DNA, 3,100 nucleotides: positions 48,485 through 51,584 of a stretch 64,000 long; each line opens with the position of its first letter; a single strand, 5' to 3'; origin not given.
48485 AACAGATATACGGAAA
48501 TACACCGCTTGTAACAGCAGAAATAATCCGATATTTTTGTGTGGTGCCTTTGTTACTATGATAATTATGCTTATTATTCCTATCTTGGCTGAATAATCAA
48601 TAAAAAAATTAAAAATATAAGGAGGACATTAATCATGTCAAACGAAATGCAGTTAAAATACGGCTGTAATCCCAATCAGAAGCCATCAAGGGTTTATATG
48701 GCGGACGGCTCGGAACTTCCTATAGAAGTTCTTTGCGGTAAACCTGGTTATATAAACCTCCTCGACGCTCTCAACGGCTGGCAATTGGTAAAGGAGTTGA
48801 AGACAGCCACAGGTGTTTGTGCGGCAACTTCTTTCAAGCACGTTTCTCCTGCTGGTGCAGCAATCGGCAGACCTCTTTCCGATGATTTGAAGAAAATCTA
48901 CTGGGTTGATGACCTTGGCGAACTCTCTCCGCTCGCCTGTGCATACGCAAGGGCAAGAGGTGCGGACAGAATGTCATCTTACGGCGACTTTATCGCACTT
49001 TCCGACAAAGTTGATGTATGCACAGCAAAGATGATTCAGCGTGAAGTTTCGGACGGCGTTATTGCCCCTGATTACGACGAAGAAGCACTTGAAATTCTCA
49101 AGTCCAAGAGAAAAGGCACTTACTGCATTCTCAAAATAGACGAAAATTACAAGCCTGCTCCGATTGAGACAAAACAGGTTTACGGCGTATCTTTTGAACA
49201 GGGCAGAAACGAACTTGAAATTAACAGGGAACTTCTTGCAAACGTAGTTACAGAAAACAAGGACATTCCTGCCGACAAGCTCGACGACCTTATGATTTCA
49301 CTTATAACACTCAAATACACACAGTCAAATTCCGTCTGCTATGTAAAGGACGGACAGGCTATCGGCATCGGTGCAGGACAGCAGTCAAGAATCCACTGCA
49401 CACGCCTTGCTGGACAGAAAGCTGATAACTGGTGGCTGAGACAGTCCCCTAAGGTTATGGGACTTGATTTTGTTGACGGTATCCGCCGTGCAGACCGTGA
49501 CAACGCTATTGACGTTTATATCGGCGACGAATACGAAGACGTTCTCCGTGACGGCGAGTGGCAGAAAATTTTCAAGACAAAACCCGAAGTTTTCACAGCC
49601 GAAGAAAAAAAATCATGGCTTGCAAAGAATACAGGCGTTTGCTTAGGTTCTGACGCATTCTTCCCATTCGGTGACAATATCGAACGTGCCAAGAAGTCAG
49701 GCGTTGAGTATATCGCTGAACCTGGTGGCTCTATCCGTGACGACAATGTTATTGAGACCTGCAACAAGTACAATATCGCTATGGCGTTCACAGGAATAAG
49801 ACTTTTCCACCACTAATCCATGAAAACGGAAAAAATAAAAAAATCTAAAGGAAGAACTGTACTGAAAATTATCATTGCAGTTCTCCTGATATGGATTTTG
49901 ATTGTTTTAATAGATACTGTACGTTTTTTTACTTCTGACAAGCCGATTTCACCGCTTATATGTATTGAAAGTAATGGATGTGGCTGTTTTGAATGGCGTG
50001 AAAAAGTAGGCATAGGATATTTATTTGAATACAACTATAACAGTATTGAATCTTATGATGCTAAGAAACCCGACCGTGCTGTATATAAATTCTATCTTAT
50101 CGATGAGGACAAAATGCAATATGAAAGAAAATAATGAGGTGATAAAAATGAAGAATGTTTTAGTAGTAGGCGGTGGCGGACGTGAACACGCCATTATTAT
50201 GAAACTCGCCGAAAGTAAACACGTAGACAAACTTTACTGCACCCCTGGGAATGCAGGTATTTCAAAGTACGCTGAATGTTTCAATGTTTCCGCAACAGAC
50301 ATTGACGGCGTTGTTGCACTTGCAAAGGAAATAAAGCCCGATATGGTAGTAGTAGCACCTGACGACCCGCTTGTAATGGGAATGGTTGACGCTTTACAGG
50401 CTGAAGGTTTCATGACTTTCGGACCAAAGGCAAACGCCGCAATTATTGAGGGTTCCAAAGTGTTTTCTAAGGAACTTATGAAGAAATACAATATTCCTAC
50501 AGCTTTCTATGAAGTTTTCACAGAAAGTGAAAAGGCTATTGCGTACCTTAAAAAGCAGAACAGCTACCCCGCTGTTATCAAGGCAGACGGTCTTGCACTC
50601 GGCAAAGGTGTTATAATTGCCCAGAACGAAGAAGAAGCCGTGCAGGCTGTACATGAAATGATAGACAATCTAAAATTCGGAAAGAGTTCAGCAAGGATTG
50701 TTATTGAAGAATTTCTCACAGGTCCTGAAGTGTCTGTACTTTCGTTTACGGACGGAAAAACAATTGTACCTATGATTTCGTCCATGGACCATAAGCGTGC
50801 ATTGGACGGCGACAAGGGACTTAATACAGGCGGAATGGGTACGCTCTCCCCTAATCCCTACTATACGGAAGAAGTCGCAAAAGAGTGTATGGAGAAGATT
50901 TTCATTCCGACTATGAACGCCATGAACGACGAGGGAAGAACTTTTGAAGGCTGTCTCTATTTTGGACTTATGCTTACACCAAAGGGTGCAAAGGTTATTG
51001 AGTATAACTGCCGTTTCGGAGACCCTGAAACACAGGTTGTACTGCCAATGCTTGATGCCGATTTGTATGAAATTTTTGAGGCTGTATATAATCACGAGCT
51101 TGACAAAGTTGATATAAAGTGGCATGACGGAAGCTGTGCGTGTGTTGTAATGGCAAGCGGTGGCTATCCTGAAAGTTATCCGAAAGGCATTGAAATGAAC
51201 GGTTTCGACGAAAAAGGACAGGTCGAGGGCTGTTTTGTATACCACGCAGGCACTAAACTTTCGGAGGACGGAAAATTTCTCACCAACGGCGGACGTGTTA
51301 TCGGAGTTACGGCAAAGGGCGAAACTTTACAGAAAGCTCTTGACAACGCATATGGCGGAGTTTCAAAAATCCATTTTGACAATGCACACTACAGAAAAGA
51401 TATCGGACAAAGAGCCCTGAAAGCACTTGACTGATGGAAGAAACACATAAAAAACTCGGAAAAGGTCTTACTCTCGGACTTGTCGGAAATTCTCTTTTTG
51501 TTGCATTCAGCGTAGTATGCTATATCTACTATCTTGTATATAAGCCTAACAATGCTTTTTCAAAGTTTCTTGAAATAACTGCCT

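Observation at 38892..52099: Purine operon used as a landing strip for unrelated cargo genes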

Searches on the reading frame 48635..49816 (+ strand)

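Call 5: search_protein_families(library=pfam, proteins=[window:48635-49816:+], max_evalue=0.01)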
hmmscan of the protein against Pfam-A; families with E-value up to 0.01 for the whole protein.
window:48635-49816:+ (393 aa): 1 family
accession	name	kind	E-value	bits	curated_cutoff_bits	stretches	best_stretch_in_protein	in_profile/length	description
PF01808.24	AICARFT_IMPCHas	-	2.9e-60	204.8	25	1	3-262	75-311/311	AICARFT/IMPCHase bienzyme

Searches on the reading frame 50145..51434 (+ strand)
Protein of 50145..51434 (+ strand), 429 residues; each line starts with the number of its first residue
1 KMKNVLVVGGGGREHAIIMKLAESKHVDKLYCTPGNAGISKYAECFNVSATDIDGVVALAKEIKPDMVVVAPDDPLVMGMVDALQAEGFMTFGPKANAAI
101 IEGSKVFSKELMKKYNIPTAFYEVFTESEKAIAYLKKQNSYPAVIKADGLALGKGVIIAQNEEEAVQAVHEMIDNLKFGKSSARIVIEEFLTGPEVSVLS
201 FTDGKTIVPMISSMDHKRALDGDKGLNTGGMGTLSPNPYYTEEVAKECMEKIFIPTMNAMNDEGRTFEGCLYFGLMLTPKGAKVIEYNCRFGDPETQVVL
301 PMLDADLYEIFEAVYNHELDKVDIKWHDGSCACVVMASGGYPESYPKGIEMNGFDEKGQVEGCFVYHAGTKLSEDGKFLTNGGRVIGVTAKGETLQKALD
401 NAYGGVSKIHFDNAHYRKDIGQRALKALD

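Call 5: search_protein_families(library=pfam, proteins=[window:50145-51434:+], max_evalue=0.01)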
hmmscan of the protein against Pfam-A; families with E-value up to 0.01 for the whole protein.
window:50145-51434:+ (429 aa): 10 families
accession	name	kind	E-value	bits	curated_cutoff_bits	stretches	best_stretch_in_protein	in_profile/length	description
PF01071.24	GARS_A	-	3.5e-78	262.3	27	1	103-296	1-194/194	Phosphoribosylglycinamide synthetase, ATP-grasp (A) domain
PF02844.21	GARS_N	-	6.8e-35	120.2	29.5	1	4-102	2-100/100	Phosphoribosylglycinamide synthetase, N domain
PF02843.22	GARS_C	-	2e-33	115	34.8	1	332-423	2-92/92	Phosphoribosylglycinamide synthetase, C domain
PF02786.22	CPSase_L_D2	-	1.7e-07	31.4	19.8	1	105-220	2-119/211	Carbamoyl-phosphate synthase L chain, ATP binding domain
PF08442.15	ATP-grasp_2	-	2.4e-05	24.5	29.5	1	108-175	7-78/202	ATP-grasp domain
PF02222.28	ATP-grasp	-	5.5e-05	23.3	27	1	111-199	2-85/179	ATP-grasp domain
PF13535.11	ATP-grasp_4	-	5.8e-05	23.2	27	1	140-212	2-84/160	ATP-grasp domain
PF07478.18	Dala_Dala_lig_C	-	0.00087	19.3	24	1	111-206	1-96/204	D-ala D-ala ligase C-terminus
PF08443.16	RimK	-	0.0012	19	21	1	105-171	4-71/188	RimK-like ATP-grasp domain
PF02655.19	ATP-grasp_3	-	0.007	16.9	23.2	0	109-291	9-157/160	ATP-grasp domain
